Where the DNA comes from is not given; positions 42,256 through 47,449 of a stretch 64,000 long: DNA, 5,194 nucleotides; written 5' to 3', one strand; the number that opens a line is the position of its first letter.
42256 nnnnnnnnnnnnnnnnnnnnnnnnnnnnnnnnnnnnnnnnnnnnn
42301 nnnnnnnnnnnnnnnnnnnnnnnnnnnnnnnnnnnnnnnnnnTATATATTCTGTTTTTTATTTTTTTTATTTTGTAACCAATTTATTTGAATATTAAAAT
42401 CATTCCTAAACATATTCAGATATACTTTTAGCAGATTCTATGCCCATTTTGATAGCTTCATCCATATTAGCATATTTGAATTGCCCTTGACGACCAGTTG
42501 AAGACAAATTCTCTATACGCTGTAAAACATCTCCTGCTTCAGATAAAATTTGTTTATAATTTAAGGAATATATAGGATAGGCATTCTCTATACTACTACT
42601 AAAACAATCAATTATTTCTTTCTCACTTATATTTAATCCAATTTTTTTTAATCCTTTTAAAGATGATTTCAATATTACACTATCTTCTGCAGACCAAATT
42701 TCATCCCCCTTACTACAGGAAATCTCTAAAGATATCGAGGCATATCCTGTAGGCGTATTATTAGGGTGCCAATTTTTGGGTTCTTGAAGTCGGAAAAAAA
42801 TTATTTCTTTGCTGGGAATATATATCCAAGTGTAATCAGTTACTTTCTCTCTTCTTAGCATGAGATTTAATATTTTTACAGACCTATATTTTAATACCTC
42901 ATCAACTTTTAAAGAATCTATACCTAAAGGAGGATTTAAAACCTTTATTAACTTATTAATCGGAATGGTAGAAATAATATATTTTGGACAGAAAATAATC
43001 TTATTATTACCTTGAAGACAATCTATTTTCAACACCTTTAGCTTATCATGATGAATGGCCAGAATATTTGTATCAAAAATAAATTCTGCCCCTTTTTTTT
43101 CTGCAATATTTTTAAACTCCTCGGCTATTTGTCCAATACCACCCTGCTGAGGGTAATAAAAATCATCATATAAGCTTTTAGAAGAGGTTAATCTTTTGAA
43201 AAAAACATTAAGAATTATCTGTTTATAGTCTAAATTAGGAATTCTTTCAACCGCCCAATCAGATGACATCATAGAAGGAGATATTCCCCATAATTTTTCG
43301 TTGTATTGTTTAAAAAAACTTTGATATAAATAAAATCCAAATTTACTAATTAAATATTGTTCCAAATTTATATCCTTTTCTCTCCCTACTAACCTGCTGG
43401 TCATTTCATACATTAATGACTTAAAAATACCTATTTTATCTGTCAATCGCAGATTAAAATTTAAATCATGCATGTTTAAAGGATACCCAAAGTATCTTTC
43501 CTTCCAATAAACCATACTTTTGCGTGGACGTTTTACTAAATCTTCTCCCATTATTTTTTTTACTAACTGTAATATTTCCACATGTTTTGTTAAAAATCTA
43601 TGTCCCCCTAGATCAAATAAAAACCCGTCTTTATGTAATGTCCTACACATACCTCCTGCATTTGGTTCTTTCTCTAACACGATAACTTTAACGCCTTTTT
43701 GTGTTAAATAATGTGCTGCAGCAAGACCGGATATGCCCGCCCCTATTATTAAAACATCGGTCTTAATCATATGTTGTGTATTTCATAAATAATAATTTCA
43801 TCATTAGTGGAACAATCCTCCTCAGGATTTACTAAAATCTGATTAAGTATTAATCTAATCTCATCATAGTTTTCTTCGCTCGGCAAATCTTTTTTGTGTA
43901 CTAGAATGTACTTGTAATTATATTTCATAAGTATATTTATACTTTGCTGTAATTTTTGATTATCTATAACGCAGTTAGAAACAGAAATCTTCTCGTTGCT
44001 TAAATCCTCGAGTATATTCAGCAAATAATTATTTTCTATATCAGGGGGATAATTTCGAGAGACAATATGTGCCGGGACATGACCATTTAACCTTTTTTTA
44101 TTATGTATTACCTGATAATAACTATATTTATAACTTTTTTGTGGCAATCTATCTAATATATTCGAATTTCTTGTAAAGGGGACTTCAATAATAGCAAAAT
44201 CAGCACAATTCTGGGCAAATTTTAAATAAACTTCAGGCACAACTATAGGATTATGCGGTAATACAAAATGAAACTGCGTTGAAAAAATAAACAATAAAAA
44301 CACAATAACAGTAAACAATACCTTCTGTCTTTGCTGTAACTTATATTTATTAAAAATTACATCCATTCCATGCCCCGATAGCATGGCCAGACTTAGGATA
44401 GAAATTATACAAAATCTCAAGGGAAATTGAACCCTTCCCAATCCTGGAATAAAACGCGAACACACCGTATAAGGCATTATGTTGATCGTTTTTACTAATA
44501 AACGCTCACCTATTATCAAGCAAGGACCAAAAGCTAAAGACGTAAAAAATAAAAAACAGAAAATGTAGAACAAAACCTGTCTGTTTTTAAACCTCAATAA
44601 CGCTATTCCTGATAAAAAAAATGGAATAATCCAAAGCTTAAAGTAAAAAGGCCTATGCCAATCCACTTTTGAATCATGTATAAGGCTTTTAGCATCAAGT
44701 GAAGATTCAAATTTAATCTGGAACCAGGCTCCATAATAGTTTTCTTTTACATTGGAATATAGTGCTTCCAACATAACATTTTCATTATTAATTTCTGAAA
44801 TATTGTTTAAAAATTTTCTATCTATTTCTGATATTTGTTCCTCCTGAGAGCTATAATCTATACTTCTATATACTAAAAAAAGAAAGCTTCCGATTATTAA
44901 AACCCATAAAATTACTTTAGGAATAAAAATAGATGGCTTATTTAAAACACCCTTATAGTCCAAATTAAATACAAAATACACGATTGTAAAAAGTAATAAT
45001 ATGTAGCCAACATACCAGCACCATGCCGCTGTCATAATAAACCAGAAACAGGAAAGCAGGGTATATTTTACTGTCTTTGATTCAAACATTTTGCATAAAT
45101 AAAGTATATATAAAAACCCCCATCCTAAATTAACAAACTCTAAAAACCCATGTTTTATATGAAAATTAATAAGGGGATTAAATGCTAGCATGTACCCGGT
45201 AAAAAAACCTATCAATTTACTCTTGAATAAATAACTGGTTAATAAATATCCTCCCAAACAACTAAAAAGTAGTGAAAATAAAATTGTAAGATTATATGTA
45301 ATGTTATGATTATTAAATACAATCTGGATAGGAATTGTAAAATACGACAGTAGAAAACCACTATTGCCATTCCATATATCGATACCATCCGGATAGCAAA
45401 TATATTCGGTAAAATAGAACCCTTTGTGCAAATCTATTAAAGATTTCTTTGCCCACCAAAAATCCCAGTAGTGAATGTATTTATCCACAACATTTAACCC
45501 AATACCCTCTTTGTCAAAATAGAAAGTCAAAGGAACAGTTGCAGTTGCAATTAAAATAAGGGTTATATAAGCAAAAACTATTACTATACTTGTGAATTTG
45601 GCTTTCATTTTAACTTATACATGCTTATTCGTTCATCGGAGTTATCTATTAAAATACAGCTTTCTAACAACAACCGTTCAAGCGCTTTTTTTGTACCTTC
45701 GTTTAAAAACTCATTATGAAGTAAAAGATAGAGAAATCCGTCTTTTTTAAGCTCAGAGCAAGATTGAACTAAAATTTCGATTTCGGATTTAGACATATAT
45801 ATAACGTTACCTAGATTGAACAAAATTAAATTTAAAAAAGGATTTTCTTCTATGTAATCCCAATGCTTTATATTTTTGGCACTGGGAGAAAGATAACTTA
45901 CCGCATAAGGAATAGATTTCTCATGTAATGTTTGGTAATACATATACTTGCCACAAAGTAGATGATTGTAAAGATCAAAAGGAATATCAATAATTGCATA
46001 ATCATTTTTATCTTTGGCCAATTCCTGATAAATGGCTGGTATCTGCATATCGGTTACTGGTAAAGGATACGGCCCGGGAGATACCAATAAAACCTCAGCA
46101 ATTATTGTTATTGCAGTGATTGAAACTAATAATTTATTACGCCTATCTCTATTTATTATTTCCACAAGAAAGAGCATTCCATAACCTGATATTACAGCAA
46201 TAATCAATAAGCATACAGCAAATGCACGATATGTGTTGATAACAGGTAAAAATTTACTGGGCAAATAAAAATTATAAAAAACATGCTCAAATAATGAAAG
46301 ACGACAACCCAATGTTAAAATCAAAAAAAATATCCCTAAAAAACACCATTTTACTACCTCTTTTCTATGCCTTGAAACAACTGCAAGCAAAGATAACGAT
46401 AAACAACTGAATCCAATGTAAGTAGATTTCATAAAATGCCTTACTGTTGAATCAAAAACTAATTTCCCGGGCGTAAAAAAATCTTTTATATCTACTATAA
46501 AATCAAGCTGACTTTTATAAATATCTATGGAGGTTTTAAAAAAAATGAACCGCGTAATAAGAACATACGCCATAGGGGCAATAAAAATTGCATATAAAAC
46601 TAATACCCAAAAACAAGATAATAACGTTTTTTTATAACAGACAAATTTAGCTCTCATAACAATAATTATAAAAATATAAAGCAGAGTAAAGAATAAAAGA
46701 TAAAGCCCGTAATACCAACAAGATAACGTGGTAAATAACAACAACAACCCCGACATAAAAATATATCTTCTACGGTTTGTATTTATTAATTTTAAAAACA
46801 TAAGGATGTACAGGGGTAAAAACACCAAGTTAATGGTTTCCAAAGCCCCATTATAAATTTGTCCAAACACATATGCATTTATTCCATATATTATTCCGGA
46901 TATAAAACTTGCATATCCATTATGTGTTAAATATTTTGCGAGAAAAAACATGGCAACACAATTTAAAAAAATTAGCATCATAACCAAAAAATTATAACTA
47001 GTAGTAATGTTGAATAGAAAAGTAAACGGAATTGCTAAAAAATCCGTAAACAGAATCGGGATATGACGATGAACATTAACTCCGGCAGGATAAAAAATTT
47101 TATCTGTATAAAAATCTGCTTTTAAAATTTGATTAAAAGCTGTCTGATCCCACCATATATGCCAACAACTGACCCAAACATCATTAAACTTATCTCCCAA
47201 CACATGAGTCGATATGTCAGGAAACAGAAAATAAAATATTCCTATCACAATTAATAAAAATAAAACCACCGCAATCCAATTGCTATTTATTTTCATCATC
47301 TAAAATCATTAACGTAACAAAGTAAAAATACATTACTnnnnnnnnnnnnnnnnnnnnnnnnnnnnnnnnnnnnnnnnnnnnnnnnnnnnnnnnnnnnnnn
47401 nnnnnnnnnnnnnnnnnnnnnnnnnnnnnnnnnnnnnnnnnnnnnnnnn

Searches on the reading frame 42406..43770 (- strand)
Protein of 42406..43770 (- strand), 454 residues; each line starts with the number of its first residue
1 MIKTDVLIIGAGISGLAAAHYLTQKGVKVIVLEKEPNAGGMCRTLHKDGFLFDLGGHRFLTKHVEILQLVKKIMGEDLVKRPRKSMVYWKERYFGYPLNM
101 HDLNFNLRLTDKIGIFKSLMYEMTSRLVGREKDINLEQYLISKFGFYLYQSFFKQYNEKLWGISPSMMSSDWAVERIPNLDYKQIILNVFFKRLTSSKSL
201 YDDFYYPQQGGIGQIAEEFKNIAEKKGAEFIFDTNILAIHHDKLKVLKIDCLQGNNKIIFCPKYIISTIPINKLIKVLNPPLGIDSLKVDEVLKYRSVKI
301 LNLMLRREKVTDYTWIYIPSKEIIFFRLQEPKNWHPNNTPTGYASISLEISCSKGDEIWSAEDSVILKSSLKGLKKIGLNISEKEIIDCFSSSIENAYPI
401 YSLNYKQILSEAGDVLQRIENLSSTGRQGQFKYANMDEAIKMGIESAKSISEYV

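Call 12: search_protein_families(library=pfam, proteins=[window:42406-43770:-], max_evalue=0.001)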
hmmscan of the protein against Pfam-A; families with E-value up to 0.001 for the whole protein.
window:42406-43770:- (454 aa): 14 families
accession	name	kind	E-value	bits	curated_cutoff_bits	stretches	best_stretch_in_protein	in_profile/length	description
PF01593.30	Amino_oxidase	-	3e-22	80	19.8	1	13-379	1-365/443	Flavin containing amine oxidoreductase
PF13450.12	NAD_binding_8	-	1.1e-16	61.3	21.9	1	8-71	1-66/68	NAD(P)-binding Rossmann-like domain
PF01266.30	DAO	-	6.1e-11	42.9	27.9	1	5-39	1-35/353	FAD dependent oxidoreductase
PF00890.30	FAD_binding_2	-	3.7e-08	33.4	20.4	1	5-40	1-36/414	FAD binding domain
PF01946.23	Thi4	-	7.2e-08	32.4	26.2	1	2-40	16-55/235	Thi4 family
PF01494.25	FAD_binding_3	-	1.8e-07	31.1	22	1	3-37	1-35/349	FAD binding domain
PF03275.19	GLF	-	3.6e-07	30.5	26.3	0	291-356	99-164/203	UDP-galactopyranose mutase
PF00070.33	Pyr_redox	-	9.3e-07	29.7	22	0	6-37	2-33/82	Pyridine nucleotide-disulphide oxidoreductase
PF12831.13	FAD_oxidored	-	1.5e-06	28.3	27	1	5-42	1-38/416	FAD dependent oxidoreductase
PF07992.20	Pyr_redox_2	-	5.3e-06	26.5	26.1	1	5-37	2-34/291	Pyridine nucleotide-disulphide oxidoreductase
PF03486.20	HI0933_like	-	8.5e-06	25.8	50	1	5-39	2-36/244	HI0933-like protein Rossmann domain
PF06100.17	MCRA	-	4.1e-05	23.1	23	1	4-73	2-76/495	MCRA family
PF13738.12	Pyr_redox_3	-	0.0008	19.2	30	0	7-43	1-37/305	Pyridine nucleotide-disulphide oxidoreductase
PF21799.2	MurD-like_N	-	0.001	19.8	27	0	5-38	2-35/88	Mur ligase MurD-like, N-terminal domain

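Call 85: search_protein_families(library=ncbifam, proteins=[window:42406-43770:-], max_evalue=0.00001)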
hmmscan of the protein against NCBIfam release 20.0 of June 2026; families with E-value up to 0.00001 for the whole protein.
window:42406-43770:- (454 aa): 48 families (the best 25 are shown)
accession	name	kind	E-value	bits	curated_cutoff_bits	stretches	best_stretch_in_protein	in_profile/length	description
NF005548.0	PRK07208.1-4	equivalog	1.2e-103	347.3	389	1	3-451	3-451/488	hypothetical protein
NF005547.0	PRK07208.1-3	equivalog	8.9e-95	318.1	380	1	4-450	5-441/465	hypothetical protein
NF005545.0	PRK07208.1-1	equivalog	2.5e-80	270.3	451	1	3-450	7-461/504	hypothetical protein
NF005546.0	PRK07208.1-2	equivalog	6.3e-72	242.8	418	2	78-451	111-503/527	hypothetical protein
NF005549.0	PRK07208.1-5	equivalog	1.5e-53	182.1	587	2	77-450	111-511/534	hypothetical protein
NF005560.0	PRK07233.1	equivalog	1.1e-29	103.6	252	1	5-452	2-430/435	hypothetical protein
TIGR00031.1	UDP-GALP_mutase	equivalog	4e-20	72.1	303.75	1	5-177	3-175/378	UDP-galactopyranose mutase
TIGR00562.1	proto_IX_ox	equivalog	2.6e-19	69.2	97.85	1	3-453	2-467/470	protoporphyrinogen oxidase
NF058655.1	CrtID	equivalog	1.6e-18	66.9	640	1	6-59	1-54/478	bifunctional phytoene desaturase/3,4-desaturase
NF042421.1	hydcarot_desat_CrtD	equivalog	1.2e-15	57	500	1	6-69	4-69/487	1-hydroxycarotenoid 3,4-desaturase CrtD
NF008845.0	PRK11883.1-5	equivalog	1.2e-14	53.6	560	1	3-97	4-106/468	protoporphyrinogen oxidase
TIGR03467.1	HpnE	equivalog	5.3e-14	52.4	283.05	1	6-110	1-107/430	hydroxysqualene dehydroxylase HpnE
NF045637.1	carotdesatCrtDProt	equivalog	9.4e-14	50.8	580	1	6-57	1-52/485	1-hydroxycarotenoid 3,4-desaturase CrtD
TIGR02734.1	crtI_fam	subfamily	8.6e-13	47.8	238.1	1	6-56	1-51/504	phytoene desaturase family protein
TIGR02730.1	carot_isom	equivalog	1.2e-11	44.1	586.9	1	5-56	2-53/493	carotenoid isomerase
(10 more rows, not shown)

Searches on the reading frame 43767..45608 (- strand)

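Call 8: search_protein_families(library=pfam, proteins=[window:43767-45608:-], max_evalue=1)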
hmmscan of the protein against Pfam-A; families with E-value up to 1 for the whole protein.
window:43767-45608:- (613 aa): 0 families

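Call 9: search_protein_families(library=ncbifam, proteins=[window:43767-45608:-], max_evalue=1)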
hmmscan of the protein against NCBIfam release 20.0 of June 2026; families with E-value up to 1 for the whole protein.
window:43767-45608:- (613 aa): 1 family
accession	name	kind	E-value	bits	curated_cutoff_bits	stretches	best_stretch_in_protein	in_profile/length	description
NF047909.1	CellAnchorMapZStrp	equivalog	0.051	12.4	700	1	226-287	165-226/474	cell division site-positioning protein MapZ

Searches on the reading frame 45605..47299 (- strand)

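Call 8: search_protein_families(library=pfam, proteins=[window:45605-47299:-], max_evalue=1)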
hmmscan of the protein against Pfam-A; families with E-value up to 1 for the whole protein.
window:45605-47299:- (564 aa): 0 families

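Call 9: search_protein_families(library=ncbifam, proteins=[window:45605-47299:-], max_evalue=1)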
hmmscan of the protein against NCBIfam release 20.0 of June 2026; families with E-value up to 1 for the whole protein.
window:45605-47299:- (564 aa): 2 families
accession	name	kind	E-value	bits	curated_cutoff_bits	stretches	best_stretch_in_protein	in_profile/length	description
NF005524.0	PRK07168.1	equivalog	0.066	11.7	603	1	493-521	298-326/474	uroporphyrin-III C-methyltransferase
TIGR02447.1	yiiD_Cterm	subfamily_domain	0.2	11.5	97.1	0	171-224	31-81/138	putative thioesterase domain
